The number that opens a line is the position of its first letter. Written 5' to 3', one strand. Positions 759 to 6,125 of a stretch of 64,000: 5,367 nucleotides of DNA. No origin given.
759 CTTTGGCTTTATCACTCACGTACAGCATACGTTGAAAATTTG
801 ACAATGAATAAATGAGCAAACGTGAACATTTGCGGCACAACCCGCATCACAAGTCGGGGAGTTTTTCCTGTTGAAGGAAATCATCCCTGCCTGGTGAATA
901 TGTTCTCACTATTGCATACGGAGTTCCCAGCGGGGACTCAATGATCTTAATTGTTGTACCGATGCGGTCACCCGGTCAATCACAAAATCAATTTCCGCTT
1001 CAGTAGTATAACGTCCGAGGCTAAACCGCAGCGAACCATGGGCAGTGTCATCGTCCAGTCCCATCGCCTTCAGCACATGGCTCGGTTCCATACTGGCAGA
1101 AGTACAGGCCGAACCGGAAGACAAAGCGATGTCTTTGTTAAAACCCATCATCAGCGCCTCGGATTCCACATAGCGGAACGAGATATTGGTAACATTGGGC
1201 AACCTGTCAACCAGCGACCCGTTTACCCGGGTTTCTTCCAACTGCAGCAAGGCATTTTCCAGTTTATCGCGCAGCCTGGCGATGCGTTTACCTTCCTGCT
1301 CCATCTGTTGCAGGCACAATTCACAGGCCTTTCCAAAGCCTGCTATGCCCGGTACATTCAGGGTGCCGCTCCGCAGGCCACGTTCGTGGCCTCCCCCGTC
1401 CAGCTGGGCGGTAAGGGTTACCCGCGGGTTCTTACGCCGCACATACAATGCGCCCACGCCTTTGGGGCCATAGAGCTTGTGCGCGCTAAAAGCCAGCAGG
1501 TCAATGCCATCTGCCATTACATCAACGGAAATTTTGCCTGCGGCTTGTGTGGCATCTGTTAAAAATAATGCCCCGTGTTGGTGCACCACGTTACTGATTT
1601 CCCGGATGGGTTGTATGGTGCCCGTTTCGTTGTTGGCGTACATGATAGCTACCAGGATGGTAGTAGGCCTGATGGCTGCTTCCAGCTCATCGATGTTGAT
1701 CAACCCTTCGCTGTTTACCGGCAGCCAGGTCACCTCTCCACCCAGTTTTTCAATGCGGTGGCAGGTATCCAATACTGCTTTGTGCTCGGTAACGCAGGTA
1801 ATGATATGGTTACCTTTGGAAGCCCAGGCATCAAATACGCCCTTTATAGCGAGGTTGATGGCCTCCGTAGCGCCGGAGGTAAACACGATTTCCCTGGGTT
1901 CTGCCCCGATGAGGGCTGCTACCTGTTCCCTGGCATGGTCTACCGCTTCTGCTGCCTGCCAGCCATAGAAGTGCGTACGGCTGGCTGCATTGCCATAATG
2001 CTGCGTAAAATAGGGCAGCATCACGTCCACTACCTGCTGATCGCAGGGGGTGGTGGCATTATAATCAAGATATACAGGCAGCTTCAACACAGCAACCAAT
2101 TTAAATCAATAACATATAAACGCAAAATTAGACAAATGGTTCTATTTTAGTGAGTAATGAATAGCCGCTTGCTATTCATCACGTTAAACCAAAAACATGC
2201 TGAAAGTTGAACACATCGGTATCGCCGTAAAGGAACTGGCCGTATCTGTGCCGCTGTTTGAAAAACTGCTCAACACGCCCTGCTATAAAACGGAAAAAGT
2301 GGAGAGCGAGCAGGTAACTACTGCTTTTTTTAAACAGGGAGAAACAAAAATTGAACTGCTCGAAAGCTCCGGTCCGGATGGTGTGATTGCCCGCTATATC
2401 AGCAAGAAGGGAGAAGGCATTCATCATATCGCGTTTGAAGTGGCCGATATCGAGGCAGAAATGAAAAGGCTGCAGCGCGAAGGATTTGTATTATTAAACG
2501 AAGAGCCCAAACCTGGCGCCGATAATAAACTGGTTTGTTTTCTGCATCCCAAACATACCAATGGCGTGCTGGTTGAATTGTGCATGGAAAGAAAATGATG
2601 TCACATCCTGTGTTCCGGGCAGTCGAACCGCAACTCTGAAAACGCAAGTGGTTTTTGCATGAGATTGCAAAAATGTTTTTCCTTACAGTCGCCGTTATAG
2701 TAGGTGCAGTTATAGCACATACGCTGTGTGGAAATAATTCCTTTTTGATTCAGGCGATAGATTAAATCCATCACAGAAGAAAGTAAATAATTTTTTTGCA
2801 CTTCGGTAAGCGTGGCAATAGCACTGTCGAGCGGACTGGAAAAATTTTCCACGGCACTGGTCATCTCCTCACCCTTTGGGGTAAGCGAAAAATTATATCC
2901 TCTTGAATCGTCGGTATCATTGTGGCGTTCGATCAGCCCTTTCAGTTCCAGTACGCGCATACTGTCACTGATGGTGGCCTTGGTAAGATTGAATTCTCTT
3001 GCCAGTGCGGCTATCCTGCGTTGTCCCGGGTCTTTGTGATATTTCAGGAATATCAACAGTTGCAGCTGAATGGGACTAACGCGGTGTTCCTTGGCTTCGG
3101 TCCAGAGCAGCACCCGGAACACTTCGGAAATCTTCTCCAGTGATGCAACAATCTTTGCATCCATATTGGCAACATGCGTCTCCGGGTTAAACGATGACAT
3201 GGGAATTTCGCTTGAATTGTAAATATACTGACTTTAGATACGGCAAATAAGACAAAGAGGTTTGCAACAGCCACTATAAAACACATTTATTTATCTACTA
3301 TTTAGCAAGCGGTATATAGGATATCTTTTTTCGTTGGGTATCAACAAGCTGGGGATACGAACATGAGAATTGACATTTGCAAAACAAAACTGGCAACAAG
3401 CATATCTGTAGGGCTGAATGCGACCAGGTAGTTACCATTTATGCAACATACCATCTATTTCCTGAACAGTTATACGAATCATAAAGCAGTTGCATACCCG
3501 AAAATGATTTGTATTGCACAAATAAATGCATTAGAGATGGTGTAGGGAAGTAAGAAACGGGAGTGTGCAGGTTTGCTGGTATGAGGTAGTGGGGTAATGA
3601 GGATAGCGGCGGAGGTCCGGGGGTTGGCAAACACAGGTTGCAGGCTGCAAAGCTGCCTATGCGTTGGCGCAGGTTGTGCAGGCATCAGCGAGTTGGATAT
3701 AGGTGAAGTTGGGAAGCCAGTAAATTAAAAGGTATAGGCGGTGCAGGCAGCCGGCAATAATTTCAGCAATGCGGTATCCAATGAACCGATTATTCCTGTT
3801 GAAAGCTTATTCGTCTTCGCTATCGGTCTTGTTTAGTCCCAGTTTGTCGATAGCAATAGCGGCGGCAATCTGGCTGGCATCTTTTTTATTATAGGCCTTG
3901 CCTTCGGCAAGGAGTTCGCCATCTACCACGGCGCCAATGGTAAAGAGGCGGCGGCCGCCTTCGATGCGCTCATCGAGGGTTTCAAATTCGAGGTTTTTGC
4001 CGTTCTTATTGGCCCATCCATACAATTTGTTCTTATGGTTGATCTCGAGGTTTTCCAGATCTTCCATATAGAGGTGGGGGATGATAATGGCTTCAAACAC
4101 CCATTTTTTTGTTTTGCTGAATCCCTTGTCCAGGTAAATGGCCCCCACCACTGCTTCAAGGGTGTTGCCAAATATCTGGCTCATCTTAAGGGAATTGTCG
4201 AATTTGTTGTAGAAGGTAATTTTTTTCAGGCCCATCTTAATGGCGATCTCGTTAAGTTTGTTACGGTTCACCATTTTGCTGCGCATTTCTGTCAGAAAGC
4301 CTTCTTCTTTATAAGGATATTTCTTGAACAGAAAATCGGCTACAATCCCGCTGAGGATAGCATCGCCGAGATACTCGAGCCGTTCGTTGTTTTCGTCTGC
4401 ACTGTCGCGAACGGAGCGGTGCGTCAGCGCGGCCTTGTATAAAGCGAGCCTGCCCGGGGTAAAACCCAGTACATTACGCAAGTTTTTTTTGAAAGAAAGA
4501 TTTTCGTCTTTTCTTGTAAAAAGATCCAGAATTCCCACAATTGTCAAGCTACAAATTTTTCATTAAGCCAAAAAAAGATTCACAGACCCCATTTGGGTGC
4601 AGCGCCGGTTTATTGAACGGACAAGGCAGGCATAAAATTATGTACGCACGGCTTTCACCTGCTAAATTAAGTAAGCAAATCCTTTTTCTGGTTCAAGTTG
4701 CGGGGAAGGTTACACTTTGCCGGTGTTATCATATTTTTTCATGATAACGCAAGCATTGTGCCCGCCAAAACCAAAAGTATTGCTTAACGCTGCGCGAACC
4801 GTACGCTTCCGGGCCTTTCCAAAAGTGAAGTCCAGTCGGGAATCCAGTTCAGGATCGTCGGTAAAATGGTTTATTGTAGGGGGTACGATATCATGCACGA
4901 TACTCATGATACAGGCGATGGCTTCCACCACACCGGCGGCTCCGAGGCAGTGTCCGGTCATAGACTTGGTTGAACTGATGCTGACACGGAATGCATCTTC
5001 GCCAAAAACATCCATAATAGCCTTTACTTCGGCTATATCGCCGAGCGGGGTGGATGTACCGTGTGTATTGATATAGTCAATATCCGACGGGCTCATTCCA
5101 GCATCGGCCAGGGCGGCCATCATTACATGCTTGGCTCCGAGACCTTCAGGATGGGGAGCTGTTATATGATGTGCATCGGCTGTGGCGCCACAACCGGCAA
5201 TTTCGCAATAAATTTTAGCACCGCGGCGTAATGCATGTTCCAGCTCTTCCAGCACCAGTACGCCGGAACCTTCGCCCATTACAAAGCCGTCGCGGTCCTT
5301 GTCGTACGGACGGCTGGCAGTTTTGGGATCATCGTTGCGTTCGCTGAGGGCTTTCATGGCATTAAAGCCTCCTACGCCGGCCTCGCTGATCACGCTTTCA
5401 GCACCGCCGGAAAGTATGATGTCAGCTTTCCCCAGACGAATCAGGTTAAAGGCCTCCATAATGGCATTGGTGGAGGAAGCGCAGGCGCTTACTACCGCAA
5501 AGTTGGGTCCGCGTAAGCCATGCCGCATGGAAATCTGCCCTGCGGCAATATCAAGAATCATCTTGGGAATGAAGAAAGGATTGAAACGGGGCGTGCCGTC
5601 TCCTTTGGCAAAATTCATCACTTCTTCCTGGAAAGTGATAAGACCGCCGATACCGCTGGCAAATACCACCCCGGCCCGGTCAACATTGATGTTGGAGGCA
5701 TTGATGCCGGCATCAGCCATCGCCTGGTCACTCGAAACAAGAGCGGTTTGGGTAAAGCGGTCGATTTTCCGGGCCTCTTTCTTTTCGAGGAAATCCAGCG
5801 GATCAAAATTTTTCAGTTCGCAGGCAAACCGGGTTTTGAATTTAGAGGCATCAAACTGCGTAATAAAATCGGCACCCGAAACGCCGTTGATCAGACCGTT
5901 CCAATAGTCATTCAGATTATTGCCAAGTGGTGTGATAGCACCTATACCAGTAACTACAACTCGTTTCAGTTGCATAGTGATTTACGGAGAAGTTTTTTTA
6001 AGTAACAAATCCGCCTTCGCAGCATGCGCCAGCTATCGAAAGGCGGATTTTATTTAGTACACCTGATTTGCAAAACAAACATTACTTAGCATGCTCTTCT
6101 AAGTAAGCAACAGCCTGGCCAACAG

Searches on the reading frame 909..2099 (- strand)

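Call 57: search_protein_families(library=pfam, proteins=[window:909-2099:-], max_evalue=0.00001)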
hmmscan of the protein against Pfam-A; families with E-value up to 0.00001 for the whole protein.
window:909-2099:- (396 aa): 5 families
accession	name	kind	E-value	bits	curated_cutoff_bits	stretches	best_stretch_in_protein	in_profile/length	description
PF00266.25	Aminotran_5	-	5.5e-94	315.6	21.5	1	9-371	1-369/371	Aminotransferase class-V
PF01212.27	Beta_elim_lyase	-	1.3e-07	31.7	27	1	50-290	31-278/288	Beta-eliminating lyase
PF01053.26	Cys_Met_Meta_PP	-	1.7e-07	30.5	27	1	36-208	37-198/381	Cys/Met metabolism PLP-dependent enzyme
PF00155.27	Aminotran_1_2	-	4.7e-07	29.8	19.7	1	53-222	44-235/361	Aminotransferase class I and II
PF01041.23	DegT_DnrJ_EryC1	-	1.3e-06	28.4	19.8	1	58-189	31-152/360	DegT/DnrJ/EryC1/StrS aminotransferase family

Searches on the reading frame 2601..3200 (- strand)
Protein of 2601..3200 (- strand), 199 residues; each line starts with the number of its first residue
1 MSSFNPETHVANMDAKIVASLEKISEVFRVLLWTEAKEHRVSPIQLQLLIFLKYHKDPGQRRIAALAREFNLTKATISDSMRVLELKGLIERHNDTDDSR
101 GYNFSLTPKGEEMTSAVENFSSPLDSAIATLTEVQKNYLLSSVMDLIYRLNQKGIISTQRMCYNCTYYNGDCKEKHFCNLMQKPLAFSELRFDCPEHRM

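Call 95: search_protein_families(library=pfam, proteins=[window:2601-3200:-], max_evalue=0.0001)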
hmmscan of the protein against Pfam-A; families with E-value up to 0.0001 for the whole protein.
window:2601-3200:- (199 aa): 4 families
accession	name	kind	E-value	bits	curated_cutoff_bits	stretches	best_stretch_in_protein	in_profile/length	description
PF12802.13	MarR_2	-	1.7e-09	38.2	27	1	41-100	3-60/61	MarR family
PF13463.12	HTH_27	-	6.8e-08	33.1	22.2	1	42-110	2-68/68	Winged helix DNA-binding domain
PF01638.23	HxlR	-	5.4e-07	29.8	20.8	1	49-120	9-79/91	HxlR-like helix-turn-helix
PF01047.28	MarR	-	7e-07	29.5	24.6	1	45-100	5-57/59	MarR family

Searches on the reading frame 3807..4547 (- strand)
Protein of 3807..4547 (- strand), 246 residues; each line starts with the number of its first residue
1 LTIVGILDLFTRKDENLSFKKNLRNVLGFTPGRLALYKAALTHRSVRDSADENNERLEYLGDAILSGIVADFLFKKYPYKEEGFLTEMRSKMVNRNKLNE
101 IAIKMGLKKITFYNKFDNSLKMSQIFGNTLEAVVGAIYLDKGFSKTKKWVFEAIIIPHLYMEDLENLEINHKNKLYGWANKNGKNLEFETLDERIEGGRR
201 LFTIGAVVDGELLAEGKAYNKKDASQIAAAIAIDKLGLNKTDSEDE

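Call 95: search_protein_families(library=pfam, proteins=[window:3807-4547:-], max_evalue=0.0001)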
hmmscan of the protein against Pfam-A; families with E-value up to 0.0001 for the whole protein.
window:3807-4547:- (246 aa): 4 families
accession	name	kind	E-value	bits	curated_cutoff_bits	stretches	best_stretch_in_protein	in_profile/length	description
PF14622.11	Ribonucleas_3_3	-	5.5e-31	107.8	35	1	36-155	4-125/128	Ribonuclease-III-like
PF00636.31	Ribonuclease_3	-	8.1e-20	71.9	27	1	55-142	1-102/102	Ribonuclease III domain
PF00035.32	dsrm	-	1.4e-13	51.7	23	1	172-236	2-66/66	Double-stranded RNA binding motif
PF22935.1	RM44_endonuclase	-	1e-07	32.6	27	1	49-137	54-139/139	Large ribosomal subunit protein mL44, endonuclease domain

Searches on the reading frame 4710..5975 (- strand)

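Call 57: search_protein_families(library=pfam, proteins=[window:4710-5975:-], max_evalue=0.00001)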
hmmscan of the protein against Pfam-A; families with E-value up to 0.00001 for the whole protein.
window:4710-5975:- (421 aa): 3 families
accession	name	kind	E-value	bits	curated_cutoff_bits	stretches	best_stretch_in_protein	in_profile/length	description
PF00109.32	ketoacyl-synt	-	2.4e-56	191.6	20.8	1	4-248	2-252/252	Beta-ketoacyl synthase, N-terminal domain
PF02801.28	Ketoacyl-synt_C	-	2.2e-40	137.8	20.8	1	256-369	1-117/119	Beta-ketoacyl synthase, C-terminal domain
PF00108.29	Thiolase_N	-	6.3e-07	29.5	26.4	1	154-195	72-115/260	Thiolase, N-terminal domain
